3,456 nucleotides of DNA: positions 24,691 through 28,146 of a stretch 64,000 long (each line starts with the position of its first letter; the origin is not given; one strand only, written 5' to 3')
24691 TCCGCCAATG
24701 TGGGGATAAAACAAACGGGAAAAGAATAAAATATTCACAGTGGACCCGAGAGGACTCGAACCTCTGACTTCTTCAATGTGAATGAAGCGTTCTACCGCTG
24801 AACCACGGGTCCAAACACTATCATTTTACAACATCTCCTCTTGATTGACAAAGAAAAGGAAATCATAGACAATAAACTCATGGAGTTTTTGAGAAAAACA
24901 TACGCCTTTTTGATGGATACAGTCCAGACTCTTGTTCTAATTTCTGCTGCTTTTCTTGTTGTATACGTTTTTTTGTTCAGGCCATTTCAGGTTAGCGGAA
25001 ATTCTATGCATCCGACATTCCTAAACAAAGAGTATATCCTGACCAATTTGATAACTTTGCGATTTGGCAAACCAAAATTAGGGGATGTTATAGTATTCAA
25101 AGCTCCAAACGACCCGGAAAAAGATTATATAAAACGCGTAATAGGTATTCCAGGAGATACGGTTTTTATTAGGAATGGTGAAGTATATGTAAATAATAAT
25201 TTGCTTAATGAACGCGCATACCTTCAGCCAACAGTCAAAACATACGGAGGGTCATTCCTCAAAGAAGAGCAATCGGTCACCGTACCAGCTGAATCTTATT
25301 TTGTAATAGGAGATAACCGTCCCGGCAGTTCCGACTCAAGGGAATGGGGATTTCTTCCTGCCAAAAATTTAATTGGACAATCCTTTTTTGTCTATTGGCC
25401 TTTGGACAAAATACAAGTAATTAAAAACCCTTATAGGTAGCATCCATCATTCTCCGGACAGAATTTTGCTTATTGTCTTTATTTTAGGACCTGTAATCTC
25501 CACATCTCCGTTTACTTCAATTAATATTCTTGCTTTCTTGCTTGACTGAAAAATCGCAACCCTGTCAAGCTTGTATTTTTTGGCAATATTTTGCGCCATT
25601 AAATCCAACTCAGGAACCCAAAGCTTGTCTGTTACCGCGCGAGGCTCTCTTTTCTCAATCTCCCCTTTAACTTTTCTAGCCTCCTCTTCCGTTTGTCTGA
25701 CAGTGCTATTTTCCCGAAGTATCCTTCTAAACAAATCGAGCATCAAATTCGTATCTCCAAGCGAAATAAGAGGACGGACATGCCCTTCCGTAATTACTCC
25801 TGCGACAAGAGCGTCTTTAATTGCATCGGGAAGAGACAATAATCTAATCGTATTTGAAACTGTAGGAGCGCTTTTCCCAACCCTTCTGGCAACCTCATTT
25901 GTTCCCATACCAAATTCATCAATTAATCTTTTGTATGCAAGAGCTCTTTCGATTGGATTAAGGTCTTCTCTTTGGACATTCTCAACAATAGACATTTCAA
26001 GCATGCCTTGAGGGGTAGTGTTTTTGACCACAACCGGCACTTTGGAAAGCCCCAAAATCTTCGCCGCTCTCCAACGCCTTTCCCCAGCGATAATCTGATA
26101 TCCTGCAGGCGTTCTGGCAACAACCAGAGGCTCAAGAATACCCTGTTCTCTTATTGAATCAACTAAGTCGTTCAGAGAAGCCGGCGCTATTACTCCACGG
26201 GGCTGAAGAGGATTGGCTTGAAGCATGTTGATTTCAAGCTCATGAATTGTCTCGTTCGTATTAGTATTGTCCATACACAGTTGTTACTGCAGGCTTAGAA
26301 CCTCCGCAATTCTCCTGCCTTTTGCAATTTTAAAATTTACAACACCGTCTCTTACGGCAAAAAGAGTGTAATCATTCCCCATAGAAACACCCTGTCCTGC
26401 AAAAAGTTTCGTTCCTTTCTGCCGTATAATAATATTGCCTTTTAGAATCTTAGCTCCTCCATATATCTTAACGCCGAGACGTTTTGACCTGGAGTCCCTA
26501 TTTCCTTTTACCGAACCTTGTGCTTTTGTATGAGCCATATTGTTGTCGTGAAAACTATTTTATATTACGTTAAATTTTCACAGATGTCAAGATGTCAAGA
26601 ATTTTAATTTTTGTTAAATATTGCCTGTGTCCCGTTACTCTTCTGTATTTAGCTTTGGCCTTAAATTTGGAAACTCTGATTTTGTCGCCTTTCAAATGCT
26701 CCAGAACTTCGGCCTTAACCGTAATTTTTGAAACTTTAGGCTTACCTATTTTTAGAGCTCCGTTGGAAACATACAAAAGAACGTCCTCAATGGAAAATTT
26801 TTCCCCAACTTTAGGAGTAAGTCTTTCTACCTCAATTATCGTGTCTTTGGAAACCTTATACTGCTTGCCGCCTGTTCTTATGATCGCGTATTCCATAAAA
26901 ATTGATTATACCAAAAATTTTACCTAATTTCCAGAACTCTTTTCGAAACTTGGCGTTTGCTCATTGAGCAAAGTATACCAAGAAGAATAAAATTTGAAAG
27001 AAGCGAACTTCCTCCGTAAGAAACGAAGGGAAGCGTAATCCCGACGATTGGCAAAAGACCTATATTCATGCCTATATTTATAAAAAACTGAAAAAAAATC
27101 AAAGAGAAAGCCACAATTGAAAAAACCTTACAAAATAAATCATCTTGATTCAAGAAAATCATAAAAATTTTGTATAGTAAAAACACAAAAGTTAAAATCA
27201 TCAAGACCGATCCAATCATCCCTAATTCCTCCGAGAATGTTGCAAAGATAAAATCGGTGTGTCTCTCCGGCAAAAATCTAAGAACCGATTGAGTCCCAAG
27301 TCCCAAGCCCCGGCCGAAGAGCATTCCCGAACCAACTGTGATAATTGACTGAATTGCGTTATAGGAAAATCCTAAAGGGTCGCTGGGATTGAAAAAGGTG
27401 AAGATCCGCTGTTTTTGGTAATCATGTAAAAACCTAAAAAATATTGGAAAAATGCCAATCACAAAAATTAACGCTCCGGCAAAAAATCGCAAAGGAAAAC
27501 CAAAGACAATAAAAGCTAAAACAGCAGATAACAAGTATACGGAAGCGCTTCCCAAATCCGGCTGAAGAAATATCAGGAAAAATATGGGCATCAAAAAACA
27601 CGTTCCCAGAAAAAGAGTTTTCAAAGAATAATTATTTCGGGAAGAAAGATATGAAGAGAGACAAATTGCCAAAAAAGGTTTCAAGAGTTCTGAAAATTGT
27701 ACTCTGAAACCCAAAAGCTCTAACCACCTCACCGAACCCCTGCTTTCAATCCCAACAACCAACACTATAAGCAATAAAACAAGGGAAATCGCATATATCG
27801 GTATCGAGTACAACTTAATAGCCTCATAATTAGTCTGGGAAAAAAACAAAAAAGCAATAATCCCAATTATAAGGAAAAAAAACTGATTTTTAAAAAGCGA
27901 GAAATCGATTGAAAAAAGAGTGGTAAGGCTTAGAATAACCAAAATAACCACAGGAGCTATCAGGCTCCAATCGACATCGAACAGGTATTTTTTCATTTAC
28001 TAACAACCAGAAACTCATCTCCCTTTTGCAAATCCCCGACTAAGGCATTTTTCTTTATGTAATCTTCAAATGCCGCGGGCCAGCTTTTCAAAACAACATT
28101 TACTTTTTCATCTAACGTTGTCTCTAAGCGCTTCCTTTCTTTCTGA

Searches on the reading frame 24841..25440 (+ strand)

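Call 86: search_protein_families(library=pfam, proteins=[window:24841-25440:+], max_evalue=0.001)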
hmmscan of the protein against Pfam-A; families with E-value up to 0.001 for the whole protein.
window:24841-25440:+ (199 aa): 1 family
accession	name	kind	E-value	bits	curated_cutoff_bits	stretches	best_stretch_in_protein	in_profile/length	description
PF10502.14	Peptidase_S26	-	9.3e-50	169.3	22.9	1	25-186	2-168/168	Signal peptidase, peptidase S26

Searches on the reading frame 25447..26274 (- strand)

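Call 86: search_protein_families(library=pfam, proteins=[window:25447-26274:-], max_evalue=0.001)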
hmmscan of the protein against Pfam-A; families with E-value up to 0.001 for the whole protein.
window:25447-26274:- (275 aa): 2 families
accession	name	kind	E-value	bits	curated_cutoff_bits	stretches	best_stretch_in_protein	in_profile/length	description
PF17762.8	HTH_ParB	-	1.9e-32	111.9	22.6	1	103-203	1-101/102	ParB HTH domain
PF02195.25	ParB_N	-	3.3e-30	104.4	26.3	1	9-101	2-95/95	ParB N-terminal domain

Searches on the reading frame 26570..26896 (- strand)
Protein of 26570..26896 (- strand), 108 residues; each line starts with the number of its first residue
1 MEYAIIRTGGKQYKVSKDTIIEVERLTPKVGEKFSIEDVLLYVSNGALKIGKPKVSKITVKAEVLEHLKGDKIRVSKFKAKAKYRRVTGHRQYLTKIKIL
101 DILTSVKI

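Call 86: search_protein_families(library=pfam, proteins=[window:26570-26896:-], max_evalue=0.001)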
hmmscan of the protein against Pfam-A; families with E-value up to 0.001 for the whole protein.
window:26570-26896:- (108 aa): 1 family
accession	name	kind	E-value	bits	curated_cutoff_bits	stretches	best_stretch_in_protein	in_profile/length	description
PF00829.26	Ribosomal_L21p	-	7.6e-33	113.1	27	1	3-102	2-99/99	Ribosomal prokaryotic L21 protein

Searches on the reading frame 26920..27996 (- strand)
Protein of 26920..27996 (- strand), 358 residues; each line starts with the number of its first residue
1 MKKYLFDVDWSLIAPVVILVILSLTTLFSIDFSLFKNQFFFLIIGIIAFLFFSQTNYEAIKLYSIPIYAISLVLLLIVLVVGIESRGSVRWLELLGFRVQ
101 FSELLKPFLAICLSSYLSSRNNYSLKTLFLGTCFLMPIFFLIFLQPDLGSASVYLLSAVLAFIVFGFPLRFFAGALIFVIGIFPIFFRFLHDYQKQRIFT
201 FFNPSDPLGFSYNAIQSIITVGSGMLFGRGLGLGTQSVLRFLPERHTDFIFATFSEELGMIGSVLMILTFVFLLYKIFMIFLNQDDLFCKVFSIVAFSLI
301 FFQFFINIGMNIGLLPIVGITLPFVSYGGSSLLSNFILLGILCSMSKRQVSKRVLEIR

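Call 86: search_protein_families(library=pfam, proteins=[window:26920-27996:-], max_evalue=0.001)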
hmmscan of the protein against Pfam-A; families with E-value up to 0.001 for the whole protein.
window:26920-27996:- (358 aa): 1 family
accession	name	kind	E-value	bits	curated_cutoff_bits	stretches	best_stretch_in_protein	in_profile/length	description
PF01098.24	FTSW_RODA_SPOVE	-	5.6e-80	269.4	26.4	1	16-348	16-353/356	Cell cycle protein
